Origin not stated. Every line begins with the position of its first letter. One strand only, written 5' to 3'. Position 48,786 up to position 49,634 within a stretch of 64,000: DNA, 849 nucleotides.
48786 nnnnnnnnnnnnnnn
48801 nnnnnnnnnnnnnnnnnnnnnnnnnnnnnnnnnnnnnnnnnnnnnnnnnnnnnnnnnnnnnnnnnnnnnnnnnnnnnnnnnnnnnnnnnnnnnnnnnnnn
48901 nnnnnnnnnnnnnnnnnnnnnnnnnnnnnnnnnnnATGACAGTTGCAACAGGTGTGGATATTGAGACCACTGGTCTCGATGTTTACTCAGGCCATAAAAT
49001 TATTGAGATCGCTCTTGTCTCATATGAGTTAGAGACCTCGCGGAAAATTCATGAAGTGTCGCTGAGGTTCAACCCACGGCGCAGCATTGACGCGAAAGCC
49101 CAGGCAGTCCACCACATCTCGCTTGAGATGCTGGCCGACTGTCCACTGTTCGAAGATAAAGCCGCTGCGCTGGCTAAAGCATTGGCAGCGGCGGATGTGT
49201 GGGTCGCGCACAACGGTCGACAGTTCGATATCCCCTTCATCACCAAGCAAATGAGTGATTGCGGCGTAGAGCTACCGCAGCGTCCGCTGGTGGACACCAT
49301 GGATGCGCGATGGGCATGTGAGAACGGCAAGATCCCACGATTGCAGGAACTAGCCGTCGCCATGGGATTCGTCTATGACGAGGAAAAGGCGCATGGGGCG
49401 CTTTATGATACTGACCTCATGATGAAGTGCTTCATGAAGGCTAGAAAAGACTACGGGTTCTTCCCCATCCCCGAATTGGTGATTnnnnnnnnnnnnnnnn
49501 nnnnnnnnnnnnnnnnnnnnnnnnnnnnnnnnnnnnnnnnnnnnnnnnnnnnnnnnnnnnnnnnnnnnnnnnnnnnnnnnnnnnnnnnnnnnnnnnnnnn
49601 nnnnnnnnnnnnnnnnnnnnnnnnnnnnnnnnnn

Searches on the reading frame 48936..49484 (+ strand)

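Call 64: search_protein_families(library=pfam, proteins=[window:48936-49484:+], max_evalue=0.01)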
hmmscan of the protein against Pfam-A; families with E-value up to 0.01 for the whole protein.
window:48936-49484:+ (183 aa): 4 families
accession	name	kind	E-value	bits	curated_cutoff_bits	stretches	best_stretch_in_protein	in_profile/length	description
PF00929.31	RNase_T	-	4.3e-24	86.3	24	1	7-165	3-163/164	Exonuclease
PF13482.12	RNase_H_2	-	1e-09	39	22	1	7-155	3-125/165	RNase_H superfamily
PF03104.25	DNA_pol_B_exo1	-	0.00022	21.2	23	1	8-111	70-184/242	DNA polymerase family B, exonuclease domain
PF16473.11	Rv2179c-like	-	0.0046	17.1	27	0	7-114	5-126/177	3'-5' exoribonuclease Rv2179c-like domain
